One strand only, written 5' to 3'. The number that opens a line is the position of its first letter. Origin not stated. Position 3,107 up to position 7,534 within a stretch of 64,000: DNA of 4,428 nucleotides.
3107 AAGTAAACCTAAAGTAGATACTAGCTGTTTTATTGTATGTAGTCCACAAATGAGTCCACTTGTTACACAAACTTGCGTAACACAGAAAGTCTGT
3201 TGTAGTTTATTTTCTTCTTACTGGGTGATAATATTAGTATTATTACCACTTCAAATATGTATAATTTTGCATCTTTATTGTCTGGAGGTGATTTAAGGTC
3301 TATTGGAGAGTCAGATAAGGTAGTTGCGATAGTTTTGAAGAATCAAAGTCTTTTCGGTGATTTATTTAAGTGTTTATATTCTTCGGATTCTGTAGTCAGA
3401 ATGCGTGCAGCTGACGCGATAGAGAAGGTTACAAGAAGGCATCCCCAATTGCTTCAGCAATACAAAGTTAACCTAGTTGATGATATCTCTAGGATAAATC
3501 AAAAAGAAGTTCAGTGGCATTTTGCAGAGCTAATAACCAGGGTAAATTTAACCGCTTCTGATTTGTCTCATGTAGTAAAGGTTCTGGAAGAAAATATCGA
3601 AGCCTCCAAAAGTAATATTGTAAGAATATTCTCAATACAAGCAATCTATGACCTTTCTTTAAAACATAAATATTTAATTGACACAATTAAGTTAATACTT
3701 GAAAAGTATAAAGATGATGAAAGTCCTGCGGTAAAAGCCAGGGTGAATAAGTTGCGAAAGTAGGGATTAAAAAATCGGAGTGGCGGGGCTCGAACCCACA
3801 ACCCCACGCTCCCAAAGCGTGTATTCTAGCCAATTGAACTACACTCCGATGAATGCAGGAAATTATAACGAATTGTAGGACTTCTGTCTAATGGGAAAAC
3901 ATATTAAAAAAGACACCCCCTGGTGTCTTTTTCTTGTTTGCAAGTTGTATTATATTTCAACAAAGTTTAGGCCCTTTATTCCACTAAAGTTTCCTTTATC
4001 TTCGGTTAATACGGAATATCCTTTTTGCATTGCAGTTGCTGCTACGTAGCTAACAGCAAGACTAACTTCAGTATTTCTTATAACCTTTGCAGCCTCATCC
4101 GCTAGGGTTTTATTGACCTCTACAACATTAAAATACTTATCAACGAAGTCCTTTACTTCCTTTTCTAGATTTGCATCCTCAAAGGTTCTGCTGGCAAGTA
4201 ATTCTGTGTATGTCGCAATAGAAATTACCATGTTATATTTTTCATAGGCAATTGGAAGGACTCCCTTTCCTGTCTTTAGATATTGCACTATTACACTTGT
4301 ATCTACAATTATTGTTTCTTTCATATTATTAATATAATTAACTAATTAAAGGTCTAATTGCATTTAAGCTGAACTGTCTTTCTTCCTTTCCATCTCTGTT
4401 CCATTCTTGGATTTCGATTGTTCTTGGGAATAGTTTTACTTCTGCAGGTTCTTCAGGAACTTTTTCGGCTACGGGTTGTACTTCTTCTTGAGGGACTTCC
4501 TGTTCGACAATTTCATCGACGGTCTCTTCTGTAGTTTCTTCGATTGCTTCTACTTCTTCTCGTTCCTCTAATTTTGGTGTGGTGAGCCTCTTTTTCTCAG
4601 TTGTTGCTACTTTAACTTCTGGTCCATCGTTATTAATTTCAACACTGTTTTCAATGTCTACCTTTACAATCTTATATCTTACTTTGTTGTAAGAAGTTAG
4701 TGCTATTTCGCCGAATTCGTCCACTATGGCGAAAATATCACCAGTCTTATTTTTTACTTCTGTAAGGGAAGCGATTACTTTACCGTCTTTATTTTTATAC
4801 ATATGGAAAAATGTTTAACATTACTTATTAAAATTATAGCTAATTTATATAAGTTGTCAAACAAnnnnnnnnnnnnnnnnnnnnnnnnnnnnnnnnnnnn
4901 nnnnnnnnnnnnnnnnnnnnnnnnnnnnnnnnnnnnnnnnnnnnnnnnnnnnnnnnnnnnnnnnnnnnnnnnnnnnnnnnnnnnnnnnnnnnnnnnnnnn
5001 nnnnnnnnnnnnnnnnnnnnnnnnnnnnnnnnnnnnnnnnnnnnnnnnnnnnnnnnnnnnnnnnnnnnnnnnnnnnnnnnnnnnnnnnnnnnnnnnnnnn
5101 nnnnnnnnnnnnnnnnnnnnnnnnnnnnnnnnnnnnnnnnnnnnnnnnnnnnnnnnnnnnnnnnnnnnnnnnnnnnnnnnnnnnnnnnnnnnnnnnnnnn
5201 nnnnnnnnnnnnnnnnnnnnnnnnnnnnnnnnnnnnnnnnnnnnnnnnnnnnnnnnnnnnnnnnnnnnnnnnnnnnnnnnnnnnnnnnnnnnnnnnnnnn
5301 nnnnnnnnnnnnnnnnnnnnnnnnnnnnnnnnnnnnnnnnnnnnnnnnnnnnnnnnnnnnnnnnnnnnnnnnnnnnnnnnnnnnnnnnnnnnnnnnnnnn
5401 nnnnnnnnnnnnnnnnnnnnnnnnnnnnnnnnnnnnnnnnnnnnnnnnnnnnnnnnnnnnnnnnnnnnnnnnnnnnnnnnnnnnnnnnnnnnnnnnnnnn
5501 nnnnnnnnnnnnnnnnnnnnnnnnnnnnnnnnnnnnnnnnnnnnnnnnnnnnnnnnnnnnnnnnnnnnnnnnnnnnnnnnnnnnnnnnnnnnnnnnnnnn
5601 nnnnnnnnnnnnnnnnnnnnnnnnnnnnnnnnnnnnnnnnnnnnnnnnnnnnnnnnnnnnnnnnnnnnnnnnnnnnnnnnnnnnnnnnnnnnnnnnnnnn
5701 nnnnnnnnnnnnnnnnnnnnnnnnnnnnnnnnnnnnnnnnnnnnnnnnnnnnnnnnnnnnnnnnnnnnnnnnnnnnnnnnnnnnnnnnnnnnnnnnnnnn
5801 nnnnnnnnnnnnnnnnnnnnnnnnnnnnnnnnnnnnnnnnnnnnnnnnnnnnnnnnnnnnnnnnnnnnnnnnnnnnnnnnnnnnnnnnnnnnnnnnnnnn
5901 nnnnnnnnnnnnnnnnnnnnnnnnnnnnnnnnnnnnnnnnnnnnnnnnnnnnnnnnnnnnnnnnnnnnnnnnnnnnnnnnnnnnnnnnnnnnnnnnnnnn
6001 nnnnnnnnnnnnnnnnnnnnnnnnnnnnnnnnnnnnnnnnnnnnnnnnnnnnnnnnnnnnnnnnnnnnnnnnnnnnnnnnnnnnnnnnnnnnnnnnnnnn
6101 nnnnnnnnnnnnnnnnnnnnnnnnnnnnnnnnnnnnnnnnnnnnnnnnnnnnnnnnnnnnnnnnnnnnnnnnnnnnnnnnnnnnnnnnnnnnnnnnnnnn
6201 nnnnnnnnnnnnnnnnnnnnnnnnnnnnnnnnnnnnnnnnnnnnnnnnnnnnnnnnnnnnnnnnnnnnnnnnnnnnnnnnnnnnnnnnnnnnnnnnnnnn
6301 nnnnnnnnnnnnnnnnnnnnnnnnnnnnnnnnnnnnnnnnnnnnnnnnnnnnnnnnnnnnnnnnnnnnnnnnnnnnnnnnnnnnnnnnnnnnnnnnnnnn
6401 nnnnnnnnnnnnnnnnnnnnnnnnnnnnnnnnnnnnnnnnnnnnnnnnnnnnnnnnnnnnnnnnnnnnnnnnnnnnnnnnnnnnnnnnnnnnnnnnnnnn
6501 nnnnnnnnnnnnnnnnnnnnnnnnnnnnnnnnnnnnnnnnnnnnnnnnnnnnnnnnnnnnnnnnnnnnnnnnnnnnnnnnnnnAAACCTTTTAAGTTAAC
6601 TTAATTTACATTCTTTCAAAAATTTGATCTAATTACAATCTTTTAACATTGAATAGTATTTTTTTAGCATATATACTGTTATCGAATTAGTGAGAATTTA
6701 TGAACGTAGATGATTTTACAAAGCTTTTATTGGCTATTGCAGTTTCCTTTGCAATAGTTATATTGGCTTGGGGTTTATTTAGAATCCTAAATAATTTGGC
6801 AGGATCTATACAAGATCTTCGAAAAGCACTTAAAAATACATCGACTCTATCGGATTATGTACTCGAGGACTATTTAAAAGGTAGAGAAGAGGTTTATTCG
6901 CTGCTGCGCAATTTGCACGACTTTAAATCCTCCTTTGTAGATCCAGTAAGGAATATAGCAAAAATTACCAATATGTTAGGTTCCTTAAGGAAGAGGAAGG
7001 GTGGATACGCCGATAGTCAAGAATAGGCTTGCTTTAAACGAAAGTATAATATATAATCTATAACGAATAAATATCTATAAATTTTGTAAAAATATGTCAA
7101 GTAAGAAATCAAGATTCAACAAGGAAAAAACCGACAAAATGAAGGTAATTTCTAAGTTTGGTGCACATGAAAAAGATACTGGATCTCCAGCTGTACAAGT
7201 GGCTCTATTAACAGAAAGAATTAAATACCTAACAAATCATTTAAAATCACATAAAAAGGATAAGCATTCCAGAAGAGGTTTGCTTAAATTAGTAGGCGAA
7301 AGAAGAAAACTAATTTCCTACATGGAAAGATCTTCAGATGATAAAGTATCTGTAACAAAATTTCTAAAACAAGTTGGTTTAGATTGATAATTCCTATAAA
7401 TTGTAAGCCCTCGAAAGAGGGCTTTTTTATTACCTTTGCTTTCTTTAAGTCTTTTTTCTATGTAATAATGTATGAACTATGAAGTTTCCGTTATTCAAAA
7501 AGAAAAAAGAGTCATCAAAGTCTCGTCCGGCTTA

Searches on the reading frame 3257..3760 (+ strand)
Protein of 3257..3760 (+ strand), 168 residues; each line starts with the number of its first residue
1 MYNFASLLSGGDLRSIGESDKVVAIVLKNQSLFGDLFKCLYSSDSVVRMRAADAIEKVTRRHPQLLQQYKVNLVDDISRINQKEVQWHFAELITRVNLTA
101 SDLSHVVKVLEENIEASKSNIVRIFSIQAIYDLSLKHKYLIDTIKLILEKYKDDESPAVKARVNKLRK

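Call 60: search_protein_families(library=pfam, proteins=[window:3257-3760:+], max_evalue=0.0001)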
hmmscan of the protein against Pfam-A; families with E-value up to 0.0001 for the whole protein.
window:3257-3760:+ (168 aa): 1 family
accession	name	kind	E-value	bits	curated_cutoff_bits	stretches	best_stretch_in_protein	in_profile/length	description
PF25767.1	ARM_TBCD_2nd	-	2.1e-06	27.8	29.7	1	30-114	76-165/245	Tubulin-specific chaperone D-like, ARM repeats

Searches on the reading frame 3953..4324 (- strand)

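Call 60: search_protein_families(library=pfam, proteins=[window:3953-4324:-], max_evalue=0.0001)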
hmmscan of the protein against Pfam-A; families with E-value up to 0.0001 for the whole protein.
window:3953-4324:- (124 aa): 1 family
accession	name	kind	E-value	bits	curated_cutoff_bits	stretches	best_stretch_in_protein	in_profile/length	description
PF01850.27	PIN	-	1.4e-11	45.5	23.6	1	5-114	1-115/120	PIN domain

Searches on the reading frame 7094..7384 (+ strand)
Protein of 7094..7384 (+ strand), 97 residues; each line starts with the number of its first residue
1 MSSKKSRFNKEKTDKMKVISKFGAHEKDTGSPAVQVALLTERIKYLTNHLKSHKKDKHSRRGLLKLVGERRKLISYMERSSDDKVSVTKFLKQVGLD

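Call 61: search_protein_families(library=pfam, proteins=[window:7094-7384:+], max_evalue=0.0001)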
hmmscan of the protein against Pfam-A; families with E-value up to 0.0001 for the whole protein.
window:7094-7384:+ (97 aa): 1 family
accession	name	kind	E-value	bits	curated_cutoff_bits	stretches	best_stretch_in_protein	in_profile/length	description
PF00312.27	Ribosomal_S15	-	4e-29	101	31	1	16-81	2-67/81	Ribosomal protein S15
